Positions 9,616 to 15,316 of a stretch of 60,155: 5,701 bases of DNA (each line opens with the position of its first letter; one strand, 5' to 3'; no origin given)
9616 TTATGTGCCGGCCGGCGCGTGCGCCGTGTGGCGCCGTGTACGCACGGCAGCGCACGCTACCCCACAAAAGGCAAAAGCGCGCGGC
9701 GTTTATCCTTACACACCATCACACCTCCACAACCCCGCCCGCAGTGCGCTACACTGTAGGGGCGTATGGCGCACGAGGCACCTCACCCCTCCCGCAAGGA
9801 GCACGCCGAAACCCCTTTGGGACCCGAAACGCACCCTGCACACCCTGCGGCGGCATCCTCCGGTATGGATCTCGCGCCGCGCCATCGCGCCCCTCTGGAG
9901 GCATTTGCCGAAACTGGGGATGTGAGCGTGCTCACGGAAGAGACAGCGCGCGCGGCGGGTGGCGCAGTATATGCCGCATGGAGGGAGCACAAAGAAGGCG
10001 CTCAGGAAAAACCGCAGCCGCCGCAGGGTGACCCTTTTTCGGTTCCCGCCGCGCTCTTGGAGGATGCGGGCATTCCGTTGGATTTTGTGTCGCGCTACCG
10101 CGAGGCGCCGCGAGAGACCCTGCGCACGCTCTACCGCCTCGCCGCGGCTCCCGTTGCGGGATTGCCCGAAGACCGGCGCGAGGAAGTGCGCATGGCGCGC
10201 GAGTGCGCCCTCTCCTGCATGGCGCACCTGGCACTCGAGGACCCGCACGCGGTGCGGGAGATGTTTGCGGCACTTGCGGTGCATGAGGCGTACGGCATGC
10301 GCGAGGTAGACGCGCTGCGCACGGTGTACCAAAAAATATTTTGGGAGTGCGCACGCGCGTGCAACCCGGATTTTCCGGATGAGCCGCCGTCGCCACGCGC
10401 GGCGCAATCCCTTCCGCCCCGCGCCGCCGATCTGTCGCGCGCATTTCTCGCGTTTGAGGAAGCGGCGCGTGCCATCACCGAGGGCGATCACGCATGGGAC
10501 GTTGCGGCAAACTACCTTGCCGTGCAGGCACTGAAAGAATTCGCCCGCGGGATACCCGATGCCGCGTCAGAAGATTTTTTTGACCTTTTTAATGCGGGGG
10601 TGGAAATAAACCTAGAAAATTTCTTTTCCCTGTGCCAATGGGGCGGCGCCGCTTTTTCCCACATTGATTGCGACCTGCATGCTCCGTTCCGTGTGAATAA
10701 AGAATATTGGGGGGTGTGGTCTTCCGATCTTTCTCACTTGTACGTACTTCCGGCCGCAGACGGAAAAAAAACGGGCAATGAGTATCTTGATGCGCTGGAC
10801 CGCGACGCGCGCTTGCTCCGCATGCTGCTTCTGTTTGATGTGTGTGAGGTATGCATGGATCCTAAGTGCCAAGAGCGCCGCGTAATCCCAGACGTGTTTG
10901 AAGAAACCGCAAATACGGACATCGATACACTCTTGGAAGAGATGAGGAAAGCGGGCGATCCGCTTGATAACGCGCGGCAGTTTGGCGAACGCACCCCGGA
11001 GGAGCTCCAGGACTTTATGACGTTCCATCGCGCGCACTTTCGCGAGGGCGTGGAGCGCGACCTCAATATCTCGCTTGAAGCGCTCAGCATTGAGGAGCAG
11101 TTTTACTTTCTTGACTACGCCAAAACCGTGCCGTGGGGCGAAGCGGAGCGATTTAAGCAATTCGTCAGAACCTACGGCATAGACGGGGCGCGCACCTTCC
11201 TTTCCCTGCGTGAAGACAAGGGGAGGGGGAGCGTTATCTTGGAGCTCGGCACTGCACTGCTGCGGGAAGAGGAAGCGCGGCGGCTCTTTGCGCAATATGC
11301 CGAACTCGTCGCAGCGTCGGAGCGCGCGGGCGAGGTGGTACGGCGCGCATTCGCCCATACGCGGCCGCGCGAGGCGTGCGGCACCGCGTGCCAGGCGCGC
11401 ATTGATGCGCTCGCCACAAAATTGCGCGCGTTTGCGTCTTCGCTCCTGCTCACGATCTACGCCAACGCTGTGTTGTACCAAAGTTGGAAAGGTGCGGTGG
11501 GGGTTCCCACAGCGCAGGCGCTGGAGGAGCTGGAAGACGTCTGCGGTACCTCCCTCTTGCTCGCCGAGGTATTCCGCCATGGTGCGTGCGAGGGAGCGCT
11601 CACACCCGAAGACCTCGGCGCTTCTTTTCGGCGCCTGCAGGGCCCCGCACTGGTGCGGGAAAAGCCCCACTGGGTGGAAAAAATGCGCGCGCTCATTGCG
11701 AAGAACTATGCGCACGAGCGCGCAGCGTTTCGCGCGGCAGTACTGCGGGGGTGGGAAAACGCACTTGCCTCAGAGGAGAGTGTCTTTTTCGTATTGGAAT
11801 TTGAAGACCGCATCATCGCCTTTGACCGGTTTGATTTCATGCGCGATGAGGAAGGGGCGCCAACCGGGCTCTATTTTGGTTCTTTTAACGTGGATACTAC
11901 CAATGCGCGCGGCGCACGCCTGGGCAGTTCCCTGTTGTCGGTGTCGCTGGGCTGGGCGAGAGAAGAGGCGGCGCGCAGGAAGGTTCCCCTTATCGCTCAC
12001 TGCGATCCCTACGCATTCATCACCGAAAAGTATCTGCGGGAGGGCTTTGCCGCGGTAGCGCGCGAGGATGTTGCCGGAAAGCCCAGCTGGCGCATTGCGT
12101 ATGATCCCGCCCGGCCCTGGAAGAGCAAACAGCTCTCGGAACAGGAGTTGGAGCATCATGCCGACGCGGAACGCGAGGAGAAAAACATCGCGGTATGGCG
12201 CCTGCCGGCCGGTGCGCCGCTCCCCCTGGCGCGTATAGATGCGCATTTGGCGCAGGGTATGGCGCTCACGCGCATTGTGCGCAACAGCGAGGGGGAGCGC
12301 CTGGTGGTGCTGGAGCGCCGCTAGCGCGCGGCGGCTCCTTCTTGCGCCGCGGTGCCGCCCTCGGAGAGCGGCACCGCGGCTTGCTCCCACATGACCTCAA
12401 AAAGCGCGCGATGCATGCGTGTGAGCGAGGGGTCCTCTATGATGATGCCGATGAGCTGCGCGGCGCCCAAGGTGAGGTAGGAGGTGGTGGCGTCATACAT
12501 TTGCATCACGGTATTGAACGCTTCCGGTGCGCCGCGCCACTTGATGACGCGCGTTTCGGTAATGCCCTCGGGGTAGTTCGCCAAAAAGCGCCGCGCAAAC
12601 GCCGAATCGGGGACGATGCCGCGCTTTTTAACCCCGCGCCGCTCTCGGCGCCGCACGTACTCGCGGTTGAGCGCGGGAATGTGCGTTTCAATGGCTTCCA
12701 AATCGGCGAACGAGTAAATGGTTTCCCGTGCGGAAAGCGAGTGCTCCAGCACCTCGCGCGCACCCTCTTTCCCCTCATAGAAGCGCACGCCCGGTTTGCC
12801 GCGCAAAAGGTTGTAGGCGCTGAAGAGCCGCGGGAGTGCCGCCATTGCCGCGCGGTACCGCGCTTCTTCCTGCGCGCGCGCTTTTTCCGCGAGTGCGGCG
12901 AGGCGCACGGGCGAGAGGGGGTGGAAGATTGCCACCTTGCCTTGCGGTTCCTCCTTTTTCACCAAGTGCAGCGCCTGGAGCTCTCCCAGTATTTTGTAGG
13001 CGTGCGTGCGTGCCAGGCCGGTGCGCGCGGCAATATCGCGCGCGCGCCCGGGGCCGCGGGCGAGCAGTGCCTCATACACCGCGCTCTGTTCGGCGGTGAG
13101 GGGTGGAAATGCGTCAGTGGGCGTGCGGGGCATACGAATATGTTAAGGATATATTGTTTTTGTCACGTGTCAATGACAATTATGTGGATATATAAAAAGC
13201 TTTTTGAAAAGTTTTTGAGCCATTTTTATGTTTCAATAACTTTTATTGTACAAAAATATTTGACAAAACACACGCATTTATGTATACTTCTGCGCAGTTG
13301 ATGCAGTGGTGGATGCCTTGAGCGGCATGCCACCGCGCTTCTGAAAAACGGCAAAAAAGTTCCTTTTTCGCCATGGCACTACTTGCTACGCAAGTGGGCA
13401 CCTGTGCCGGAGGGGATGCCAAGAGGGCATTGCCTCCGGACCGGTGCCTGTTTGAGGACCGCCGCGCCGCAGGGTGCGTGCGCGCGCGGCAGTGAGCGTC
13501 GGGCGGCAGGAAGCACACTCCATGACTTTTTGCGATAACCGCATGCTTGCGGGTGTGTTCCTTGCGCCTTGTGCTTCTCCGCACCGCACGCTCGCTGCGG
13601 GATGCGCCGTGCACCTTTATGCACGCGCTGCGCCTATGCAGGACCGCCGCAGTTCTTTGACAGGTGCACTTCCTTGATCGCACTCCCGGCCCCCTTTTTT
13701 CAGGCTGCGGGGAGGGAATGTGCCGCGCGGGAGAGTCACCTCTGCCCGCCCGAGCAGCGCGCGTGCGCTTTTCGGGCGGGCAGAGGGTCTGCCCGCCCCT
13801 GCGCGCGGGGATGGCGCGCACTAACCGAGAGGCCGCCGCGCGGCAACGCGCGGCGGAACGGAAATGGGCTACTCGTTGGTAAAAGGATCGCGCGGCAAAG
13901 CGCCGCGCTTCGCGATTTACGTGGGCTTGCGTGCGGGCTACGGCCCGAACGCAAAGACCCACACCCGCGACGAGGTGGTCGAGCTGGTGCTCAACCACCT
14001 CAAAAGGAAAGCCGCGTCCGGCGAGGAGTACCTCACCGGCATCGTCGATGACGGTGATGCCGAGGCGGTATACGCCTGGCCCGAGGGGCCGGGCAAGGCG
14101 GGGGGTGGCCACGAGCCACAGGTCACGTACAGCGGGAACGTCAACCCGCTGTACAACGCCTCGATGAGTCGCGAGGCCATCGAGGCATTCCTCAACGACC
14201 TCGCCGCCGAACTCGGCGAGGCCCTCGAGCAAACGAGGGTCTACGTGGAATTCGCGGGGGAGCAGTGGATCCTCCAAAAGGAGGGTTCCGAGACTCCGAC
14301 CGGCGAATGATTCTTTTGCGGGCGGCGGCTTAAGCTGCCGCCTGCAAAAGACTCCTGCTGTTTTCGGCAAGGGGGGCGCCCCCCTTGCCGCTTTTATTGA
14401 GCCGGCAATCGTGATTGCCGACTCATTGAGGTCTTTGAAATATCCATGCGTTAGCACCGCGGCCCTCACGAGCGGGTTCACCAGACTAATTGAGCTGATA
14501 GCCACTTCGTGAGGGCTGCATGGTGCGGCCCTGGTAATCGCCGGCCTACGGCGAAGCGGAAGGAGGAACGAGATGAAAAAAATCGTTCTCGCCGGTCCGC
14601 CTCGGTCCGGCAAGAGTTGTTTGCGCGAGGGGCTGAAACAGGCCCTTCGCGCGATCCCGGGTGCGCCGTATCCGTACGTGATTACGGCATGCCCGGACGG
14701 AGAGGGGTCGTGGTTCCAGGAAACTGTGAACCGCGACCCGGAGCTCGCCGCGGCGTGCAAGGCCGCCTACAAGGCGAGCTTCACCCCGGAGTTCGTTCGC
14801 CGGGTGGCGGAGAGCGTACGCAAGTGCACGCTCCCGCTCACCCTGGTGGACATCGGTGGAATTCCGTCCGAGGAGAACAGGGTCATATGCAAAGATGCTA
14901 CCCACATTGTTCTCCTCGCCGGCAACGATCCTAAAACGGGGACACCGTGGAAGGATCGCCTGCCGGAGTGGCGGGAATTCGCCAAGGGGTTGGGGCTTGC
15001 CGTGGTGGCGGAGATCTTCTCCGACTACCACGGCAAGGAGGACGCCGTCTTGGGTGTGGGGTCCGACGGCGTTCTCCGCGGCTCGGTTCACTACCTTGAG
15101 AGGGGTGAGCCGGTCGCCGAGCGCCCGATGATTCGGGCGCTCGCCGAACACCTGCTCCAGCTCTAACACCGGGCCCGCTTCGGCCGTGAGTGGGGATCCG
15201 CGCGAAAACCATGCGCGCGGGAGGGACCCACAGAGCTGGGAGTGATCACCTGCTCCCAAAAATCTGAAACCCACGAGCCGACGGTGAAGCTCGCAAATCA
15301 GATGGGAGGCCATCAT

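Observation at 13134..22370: Orphan Csx3 / P-loop NTPase / alarmone-hydrolase / RavA-ViaA island: candidate undescribed nucleotide-signal conflict system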

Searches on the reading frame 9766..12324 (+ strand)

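Call 3: search_protein_families(library=pfam, max_evalue=0.1, proteins=[window:9766-12324:+])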
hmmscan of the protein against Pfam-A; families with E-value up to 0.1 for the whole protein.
window:9766-12324:+ (852 aa): 1 family
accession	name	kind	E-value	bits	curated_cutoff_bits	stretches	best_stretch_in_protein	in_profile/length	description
PF00583.31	Acetyltransf_1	-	0.0048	17.6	20.7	0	656-740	22-96/116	Acetyltransferase (GNAT) family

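Call 4: search_protein_families(library=padloc, max_evalue=0.1, proteins=[window:9766-12324:+])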
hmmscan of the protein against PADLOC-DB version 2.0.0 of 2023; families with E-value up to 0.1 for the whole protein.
window:9766-12324:+ (852 aa): 0 families

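Call 5: search_protein_families(library=ncbifam, max_evalue=0.1, proteins=[window:9766-12324:+])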
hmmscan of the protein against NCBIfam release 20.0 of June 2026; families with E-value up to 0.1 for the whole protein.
window:9766-12324:+ (852 aa): 0 families

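Call 76: search_protein_families(library=phrogs, max_evalue=0.01, proteins=[window:9766-12324:+])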
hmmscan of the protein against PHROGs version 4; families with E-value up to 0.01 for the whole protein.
window:9766-12324:+ (852 aa): 0 families

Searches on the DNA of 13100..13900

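Call 106: search_rna_families(source=window, start=13100, end=13900, threshold=evalue, max_evalue=1)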
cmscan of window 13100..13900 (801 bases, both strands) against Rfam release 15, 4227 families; matches with E-value up to 1: 2.
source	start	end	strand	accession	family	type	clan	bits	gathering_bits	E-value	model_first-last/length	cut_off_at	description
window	13727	13796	+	RF04159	MIR1437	Gene; miRNA;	-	21.3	168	0.44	1-192/192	no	MIR1437 microRNA precursor family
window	13175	13216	+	RF02596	cyano_het_sRNA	Gene; sRNA;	-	19.4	35.7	0.36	1-56/56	no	Cyanobacteria heterocyst sRNA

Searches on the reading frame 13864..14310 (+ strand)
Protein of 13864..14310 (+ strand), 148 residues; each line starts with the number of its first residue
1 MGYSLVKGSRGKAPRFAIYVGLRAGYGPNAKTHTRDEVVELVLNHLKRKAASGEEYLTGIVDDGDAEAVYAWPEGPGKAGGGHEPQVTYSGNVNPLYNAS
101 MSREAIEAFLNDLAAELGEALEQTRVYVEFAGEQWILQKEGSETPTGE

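Call 3: search_protein_families(library=pfam, max_evalue=0.1, proteins=[window:13864-14310:+])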
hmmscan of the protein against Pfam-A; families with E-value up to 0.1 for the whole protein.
window:13864-14310:+ (148 aa): 0 families

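Call 4: search_protein_families(library=padloc, max_evalue=0.1, proteins=[window:13864-14310:+])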
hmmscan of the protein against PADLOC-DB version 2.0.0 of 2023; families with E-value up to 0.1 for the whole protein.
window:13864-14310:+ (148 aa): 1 family
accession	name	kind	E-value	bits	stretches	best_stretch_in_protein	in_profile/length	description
PDLC01067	Mvol_0529-fam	-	3.2e-05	22.3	1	15-131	2-107/115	DNA binding C-ter.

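Call 5: search_protein_families(library=ncbifam, max_evalue=0.1, proteins=[window:13864-14310:+])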
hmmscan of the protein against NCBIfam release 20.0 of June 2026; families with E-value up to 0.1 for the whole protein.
window:13864-14310:+ (148 aa): 1 family
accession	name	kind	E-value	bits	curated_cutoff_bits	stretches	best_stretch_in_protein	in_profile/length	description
TIGR04354.1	amphi-Trp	subfamily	0.032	14.6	31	1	98-120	4-26/67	amphi-Trp domain-containing protein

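Call 36: search_solved_structures(query=A5, max_evalue=10, show_alignments=2)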
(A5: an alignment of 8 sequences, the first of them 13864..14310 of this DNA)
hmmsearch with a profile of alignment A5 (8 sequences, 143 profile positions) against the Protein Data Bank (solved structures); distinct sequences matched with E-value up to 10: 3.
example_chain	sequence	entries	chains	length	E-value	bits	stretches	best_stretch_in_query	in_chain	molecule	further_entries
9gad_A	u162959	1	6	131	6.2e-31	110.4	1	10-135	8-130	SAM-AMP Lyase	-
9lqd_A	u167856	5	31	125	6.2e-31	110.4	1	10-135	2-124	SAM lyase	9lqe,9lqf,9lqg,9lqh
9gab_D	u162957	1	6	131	8.5e-30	106.7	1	10-135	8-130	SAM-AMP Lyase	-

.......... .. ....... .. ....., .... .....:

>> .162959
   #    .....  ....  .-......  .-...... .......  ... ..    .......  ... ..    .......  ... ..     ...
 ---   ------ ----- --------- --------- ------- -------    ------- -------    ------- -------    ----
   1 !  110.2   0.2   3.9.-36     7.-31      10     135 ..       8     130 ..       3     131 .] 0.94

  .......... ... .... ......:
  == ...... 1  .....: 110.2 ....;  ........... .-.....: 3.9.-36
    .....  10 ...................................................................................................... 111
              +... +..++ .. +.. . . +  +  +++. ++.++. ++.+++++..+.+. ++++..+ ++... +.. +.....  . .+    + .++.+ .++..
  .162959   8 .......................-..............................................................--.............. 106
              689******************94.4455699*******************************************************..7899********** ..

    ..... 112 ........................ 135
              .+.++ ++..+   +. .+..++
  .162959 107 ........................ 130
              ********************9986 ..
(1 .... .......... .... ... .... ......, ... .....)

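Call 40: search_solved_structures(query=window:13864-14310:+, max_evalue=10, show_alignments=2)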
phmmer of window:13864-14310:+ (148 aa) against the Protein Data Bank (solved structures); distinct sequences matched with E-value up to 10: 0.

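Call 48: search_solved_structures(query=A6, max_evalue=10, show_alignments=1)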
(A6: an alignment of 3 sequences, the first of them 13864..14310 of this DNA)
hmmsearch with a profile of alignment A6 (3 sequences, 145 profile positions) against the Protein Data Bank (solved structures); distinct sequences matched with E-value up to 10: 3.
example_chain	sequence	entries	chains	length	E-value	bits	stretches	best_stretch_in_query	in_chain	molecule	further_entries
9lqd_A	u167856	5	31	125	0.052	16.8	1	9-128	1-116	SAM lyase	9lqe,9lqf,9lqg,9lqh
9gad_A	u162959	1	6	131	0.063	16.5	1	9-128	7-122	SAM-AMP Lyase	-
9gab_D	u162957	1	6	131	0.14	15.4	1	9-128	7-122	SAM-AMP Lyase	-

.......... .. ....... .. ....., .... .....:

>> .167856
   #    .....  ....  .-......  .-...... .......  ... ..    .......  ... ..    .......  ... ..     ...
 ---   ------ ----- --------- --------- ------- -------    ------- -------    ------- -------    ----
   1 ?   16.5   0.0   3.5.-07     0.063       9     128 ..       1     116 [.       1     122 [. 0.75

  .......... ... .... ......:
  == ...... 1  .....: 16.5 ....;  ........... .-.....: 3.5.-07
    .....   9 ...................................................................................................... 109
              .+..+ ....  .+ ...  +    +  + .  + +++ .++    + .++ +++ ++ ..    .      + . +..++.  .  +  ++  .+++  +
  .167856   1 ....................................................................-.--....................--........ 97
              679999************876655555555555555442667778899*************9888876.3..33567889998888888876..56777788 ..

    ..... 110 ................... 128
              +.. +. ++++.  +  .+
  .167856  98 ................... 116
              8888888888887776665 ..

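Call 76: search_protein_families(library=phrogs, max_evalue=0.01, proteins=[window:13864-14310:+])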
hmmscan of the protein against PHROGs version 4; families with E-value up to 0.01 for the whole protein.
window:13864-14310:+ (148 aa): 0 families

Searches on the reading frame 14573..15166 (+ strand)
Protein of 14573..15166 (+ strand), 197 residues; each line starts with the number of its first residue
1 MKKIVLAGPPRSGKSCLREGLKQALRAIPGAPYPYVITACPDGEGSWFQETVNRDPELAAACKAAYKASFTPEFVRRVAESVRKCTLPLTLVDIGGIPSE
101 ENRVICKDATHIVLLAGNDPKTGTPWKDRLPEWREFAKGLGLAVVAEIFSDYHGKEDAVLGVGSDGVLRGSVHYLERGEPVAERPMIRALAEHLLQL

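Call 3: search_protein_families(library=pfam, max_evalue=0.1, proteins=[window:14573-15166:+])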
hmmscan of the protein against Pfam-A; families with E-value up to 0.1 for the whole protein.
window:14573-15166:+ (197 aa): 0 families

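Call 4: search_protein_families(library=padloc, max_evalue=0.1, proteins=[window:14573-15166:+])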
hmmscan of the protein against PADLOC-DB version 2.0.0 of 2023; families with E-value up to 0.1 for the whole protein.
window:14573-15166:+ (197 aa): 3 families
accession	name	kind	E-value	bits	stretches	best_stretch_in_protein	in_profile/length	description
PDLC01045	Csx3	-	6.1e-57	191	1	3-195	109-285/286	Csx3-AAA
PDLC01515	Csx3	-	6.7e-53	177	1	3-194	8-183/183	"CAS-I,CAS-III; associated"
PDLC01059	C3a67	-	1.4e-32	111.4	1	4-196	7-179/382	AAA-Csx3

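Call 5: search_protein_families(library=ncbifam, max_evalue=0.1, proteins=[window:14573-15166:+])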
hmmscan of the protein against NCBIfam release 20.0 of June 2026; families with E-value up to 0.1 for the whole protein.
window:14573-15166:+ (197 aa): 1 family
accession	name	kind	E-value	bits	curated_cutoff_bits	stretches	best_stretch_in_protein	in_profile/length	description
NF006746.0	PRK09270.1-5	subfamily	0.018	14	250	1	4-28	24-48/210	nucleoside/nucleotide kinase family protein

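Call 76: search_protein_families(library=phrogs, max_evalue=0.01, proteins=[window:14573-15166:+])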
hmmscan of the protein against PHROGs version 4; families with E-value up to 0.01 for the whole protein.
window:14573-15166:+ (197 aa): 0 families
